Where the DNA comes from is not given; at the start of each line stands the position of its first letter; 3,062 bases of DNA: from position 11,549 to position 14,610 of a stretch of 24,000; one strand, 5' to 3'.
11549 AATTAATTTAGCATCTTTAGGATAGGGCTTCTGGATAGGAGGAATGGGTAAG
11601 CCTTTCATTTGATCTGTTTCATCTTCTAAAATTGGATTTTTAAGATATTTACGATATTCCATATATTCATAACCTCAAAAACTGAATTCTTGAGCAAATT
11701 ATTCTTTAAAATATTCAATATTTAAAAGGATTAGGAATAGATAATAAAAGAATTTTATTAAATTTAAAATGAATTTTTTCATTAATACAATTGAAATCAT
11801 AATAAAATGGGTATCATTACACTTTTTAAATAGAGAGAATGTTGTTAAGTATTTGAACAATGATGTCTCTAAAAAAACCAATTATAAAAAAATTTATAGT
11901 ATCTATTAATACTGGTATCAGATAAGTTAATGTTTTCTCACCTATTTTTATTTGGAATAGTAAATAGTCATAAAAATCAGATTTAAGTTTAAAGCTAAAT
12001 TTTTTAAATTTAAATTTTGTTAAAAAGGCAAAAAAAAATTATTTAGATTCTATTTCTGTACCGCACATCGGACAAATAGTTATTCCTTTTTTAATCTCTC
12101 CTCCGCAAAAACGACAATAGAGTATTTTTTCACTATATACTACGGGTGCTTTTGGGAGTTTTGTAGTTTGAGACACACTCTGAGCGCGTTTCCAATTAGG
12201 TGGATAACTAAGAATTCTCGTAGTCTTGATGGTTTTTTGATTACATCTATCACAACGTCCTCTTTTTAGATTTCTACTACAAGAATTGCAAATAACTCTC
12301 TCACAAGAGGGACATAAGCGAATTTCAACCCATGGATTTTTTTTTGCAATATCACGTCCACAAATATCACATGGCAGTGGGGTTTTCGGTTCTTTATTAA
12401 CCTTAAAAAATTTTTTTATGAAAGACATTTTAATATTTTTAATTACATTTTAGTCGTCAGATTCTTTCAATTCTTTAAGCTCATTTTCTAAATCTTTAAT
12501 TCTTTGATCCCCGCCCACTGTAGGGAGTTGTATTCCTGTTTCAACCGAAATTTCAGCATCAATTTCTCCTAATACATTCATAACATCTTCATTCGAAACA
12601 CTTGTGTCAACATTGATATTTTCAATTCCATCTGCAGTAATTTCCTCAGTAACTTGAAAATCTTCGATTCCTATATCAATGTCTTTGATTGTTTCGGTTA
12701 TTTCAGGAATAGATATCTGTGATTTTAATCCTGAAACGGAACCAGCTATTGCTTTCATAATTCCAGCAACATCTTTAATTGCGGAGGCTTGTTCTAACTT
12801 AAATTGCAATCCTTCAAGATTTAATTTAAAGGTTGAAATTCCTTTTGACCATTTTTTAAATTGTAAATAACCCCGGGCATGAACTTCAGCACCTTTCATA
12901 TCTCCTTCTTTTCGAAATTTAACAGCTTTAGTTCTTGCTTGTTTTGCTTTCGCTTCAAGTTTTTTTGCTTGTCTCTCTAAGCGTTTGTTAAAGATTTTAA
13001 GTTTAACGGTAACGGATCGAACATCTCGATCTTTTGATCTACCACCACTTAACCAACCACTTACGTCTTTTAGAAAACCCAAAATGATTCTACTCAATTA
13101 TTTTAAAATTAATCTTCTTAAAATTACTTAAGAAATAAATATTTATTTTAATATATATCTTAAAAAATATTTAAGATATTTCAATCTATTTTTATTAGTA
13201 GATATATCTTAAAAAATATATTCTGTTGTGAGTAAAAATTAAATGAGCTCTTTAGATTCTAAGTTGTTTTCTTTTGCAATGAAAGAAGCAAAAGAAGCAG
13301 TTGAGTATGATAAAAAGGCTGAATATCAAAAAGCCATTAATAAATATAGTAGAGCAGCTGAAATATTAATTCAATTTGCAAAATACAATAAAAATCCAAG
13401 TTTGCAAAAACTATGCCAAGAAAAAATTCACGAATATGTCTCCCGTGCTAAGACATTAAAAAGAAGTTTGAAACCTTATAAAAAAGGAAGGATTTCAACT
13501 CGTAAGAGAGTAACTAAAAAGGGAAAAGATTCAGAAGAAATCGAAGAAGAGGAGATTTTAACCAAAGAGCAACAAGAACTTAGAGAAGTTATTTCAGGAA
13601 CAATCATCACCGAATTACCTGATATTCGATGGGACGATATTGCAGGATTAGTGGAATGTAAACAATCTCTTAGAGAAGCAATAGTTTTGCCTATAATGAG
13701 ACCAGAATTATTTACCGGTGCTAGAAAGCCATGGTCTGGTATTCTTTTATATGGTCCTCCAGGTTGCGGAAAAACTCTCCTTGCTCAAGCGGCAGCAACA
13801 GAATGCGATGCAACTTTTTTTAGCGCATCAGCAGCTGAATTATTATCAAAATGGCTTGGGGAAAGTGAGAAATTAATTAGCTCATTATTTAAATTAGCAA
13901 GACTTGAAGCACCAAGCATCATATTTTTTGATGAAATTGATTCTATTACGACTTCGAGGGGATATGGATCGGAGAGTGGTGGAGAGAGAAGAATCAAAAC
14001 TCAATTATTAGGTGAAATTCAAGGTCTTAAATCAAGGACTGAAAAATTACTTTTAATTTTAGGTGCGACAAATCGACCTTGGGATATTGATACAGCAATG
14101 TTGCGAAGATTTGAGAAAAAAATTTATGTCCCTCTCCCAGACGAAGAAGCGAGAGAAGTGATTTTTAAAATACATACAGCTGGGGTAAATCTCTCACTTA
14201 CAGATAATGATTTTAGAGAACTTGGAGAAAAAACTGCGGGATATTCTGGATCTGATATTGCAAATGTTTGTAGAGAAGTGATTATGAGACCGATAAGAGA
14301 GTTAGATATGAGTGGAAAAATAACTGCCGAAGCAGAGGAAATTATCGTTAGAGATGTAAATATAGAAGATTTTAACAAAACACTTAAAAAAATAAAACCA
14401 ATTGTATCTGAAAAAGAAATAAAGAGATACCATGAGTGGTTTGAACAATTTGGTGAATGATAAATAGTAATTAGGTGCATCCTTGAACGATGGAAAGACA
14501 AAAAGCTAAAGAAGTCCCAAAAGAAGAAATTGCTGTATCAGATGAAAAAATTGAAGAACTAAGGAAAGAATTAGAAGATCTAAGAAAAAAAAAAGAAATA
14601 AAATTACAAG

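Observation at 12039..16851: Eukaryote-like ESCRT locus (ESCRT-III, Vps4, Vps25, Vps22/36) in an archaeal genome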

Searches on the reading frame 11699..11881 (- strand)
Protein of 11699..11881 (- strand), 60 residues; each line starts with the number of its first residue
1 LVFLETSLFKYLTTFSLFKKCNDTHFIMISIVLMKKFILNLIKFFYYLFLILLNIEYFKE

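Call 35: search_protein_families(library=pfam, proteins=[window:11699-11881:-], max_evalue=1)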
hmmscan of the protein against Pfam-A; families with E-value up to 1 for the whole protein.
window:11699-11881:- (60 aa): 1 family
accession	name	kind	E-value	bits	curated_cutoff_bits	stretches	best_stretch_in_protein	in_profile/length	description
PF19159.5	DUF5841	-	0.57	11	25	0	14-22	40-48/48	Family of unknown function (DUF5841)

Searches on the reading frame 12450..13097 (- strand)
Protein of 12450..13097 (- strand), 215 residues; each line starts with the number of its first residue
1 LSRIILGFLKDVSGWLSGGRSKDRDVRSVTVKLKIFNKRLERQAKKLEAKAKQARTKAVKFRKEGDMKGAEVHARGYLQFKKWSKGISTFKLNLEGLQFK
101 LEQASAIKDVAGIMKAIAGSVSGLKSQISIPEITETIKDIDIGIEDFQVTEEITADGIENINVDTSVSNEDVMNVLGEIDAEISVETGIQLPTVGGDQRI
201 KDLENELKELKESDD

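Call 4: search_protein_families(library=pfam, proteins=[window:12450-13097:-], max_evalue=0.1)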
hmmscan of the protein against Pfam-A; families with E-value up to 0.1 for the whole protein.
window:12450-13097:- (215 aa): 2 families
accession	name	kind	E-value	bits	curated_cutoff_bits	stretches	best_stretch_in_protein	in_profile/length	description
PF03357.26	Snf7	-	4e-17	62.8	27.3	1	32-194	5-166/171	Snf7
PF07083.16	DUF1351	-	0.0037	17.5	27.8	1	26-139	78-204/210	Protein of unknown function (DUF1351)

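Call 13: search_solved_structures(query=window:12450-13097:-, max_evalue=1, show_alignments=1)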
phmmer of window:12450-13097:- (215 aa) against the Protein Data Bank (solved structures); distinct sequences matched with E-value up to 1: 15.
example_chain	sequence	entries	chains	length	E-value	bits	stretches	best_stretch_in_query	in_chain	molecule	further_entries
7zcg_B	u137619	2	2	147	1.6e-07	34.9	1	37-160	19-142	Charged multivesicular body protein 2a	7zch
9s9j_A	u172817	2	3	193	8.7e-06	29.2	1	27-179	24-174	Cell division protein CdvB, Vps2 like protein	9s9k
9ftl_A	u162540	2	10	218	1.9e-05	28.1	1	12-196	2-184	Heimdallarchaeota archaeon AB_125 ESCRT-IIIB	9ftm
9s97_A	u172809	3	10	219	6.1e-05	26.5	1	32-182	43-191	Cell division protein B2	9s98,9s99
8v2q_A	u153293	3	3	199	8.4e-05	26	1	32-193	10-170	Charged multivesicular body protein 1b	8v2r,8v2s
6e8g_T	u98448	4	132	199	0.00014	25.3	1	32-193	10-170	Charged multivesicular body protein 1b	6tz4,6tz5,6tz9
6zh3_B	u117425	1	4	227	0.00016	25.1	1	16-170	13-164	Vacuolar protein-sorting-associated protein 24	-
3jc1_Ab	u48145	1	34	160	0.00073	23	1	32-162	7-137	Charged multivesicular body protein 1b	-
13gm_C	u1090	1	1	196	0.0029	21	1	31-190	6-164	Charged multivesicular body protein 1a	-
2gd5_A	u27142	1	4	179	0.01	19.2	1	31-174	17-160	Charged multivesicular body protein 3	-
3frt_A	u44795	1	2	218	0.017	18.5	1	31-174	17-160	Charged multivesicular body protein 3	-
7zcg_A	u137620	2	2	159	0.021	18.2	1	32-171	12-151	Charged multivesicular body protein 3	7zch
9fn1_U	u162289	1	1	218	0.1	16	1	51-213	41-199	Vps20/32/60-like protein (ESCRT-III)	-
3frv_A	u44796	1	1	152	0.11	15.8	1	31-159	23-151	Charged multivesicular body protein 3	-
8qaf_A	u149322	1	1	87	0.3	14.4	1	102-148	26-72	sc-apCC-8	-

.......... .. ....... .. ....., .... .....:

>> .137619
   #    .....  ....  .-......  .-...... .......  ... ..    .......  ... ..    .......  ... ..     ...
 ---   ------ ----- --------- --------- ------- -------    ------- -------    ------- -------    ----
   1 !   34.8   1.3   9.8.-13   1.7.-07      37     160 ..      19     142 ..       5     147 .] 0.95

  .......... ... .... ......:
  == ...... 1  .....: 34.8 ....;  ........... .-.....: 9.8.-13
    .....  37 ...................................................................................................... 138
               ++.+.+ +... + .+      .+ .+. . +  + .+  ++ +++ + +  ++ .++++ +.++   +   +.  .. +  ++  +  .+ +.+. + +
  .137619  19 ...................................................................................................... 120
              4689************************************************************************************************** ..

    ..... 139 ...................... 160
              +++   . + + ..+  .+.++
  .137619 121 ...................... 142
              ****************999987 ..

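Call 77: find_homologous_proteins(query=window:12450-13082:-, max_evalue=1e-10)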
Query window:12450-13082:- (210 aa): 472 proteins with E <= 1e-10 among 712 candidates; the best 120 are listed.
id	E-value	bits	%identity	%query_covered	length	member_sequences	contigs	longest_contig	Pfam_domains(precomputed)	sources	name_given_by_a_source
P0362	1.1e-122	425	98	100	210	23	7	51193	PF03357.27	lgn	-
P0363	1.4e-111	389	89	100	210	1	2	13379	PF03357.27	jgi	jgi:hypothetical protein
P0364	2.6e-109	382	90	97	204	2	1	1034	PF03357.27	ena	-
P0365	6.5e-101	354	81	94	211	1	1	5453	PF03357.27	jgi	jgi:division protein CdvB (Snf7/Vps24/ESCRT-III family)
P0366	1.8e-94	333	76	100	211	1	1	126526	PF03357.27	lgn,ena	-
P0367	2.7e-90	320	100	74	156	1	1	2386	PF03357.27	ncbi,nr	ncbi:MAG: Snf7 family protein, partial [Candidatus Lokiarchaeota archaeon]|nr:Snf7 family protein [C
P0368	8.9e-78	279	98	66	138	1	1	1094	PF03357.27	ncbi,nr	ncbi:MAG: Snf7 family protein, partial [Candidatus Lokiarchaeota archaeon]|nr:Snf7 family protein [C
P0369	1.2e-75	272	63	98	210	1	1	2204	PF03357.27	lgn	-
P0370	3.0e-74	267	64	98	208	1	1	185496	PF03357.27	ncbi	ncbi:MAG: Snf7 family protein [Promethearchaeota archaeon]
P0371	5.2e-74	267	63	98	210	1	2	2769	PF03357.27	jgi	jgi:hypothetical protein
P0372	2.9e-73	264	62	98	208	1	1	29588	PF03357.27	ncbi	-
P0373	4.7e-73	263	62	98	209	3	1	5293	PF03357.27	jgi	jgi:DNA polymerase/3'-5' exonuclease PolX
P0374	5.2e-73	263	61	98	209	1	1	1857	PF03357.27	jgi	-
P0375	5.7e-73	263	61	98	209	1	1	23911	PF03357.27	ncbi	-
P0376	8.6e-73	263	63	98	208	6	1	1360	PF03357.27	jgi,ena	-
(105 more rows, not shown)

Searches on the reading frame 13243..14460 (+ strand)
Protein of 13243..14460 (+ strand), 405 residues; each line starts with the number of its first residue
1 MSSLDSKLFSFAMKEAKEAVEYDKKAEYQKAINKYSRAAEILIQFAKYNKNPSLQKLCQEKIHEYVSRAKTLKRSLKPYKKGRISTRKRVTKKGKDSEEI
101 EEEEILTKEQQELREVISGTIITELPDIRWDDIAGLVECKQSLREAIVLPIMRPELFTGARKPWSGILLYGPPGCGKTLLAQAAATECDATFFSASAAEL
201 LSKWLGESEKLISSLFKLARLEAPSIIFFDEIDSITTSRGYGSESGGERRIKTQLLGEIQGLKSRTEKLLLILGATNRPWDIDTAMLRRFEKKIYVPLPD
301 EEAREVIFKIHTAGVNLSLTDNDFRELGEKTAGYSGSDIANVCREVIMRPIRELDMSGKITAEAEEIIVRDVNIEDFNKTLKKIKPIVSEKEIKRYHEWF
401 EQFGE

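Call 4: search_protein_families(library=pfam, proteins=[window:13243-14460:+], max_evalue=0.1)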
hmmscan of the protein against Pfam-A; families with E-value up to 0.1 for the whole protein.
window:13243-14460:+ (405 aa): 22 families
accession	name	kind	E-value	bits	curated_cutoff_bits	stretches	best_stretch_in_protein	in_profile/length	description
PF00004.35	AAA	-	1.2e-39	136.2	21.2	1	167-298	1-131/131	ATPase family associated with various cellular activities (AAA)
PF04212.24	MIT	-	1.3e-13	51.2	30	1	12-73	4-65/66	MIT (microtubule interacting and transport) domain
PF17862.7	AAA_lid_3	-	5.2e-11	42.3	27.2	1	323-356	3-36/45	AAA+ lid domain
PF09336.16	Vps4_C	-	3.7e-09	36.9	21.3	1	363-404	20-61/61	Vps4 C terminal oligomerisation domain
PF05496.18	RuvB_N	-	7.9e-06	26.2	27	1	165-236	34-97/159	Holliday junction DNA helicase RuvB P-loop domain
PF13191.12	AAA_16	-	0.0001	23.3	32.6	1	163-205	24-70/167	AAA ATPase domain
PF07728.20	AAA_5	-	0.00052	20.5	22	1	167-236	2-79/139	AAA domain (dynein-related subfamily)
PF07724.20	AAA_2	-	0.00059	20.3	27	1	163-237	2-89/166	AAA domain (Cdc48 subfamily)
PF13173.12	AAA_14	-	0.00089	19.7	27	1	167-236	5-75/129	AAA domain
PF01057.23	Parvo_NS1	-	0.001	18.5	20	0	167-188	116-137/271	Parvovirus non-structural protein NS1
PF06068.19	TIP49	-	0.0059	16.3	23.8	1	165-216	51-104/347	TIP49 P-loop domain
PF01443.25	Viral_helicase1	-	0.013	15.8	21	1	170-232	4-68/228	Viral superfamily 1 RNA helicase core domain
PF05729.18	NACHT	-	0.017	15.4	26.7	0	167-185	3-21/167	NACHT domain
PF01078.27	Mg_chelatase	-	0.018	14.9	20.3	1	167-184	25-42/207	Magnesium chelatase, subunit ChlI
PF24883.2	NPHP3_N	-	0.02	15.5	24.8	1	167-190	25-48/164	Nephrocystin 3, N-terminal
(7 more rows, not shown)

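Call 67: search_solved_structures(query=window:13243-14460:+, max_evalue=1e-40)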
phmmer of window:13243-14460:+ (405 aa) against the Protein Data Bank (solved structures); distinct sequences matched with E-value up to 1e-40: 210 (the best 60 are shown).
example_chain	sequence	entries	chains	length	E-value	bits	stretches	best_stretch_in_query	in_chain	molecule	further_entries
5g4g_A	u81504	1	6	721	3.9e-115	388.1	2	121-397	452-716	VCP-LIKE ATPASE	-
5g4f_A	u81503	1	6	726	4.1e-115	388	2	121-397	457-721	VCP-LIKE ATPASE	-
5vc7_A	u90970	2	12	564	5.6e-114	384.3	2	121-398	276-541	VCP-like ATPase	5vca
9m4n_A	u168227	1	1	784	2e-110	372.6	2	122-398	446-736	Cell division control protein 48 homolog A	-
9m3v_A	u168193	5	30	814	2.4e-110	372.4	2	122-398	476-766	Cell division control protein 48 homolog A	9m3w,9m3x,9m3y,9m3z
6chs_H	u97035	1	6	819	5.6e-106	358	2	120-381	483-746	Putative cell division control protein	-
5c18_A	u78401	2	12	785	6.6e-103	347.8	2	122-399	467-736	Transitional endoplasmic reticulum ATPase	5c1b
9ox9_A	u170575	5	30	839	1.5e-102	346.6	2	123-377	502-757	vesicle-fusing ATPase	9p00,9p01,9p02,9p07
7rlj_A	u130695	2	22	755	1.6e-102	346.6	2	122-365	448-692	Transitional endoplasmic reticulum ATPase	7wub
7rlh_A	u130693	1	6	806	1.7e-102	346.5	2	121-365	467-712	Transitional endoplasmic reticulum ATPase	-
8yka_A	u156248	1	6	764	1.7e-102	346.5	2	122-365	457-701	Transitional endoplasmic reticulum ATPase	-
7rlg_A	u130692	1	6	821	1.8e-102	346.4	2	121-365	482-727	Transitional endoplasmic reticulum ATPase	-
7y4w_A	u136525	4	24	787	1.9e-102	346.3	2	122-365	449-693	Transitional endoplasmic reticulum ATPase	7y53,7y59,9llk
7wub_D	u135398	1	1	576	2e-102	346.3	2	121-365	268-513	Transitional endoplasmic reticulum ATPase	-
7bp9_A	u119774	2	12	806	2.1e-102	346.2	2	122-365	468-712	Transitional endoplasmic reticulum ATPase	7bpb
5uie_A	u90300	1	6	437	3.5e-96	325.7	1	16-356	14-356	Vacuolar protein sorting-associated protein 4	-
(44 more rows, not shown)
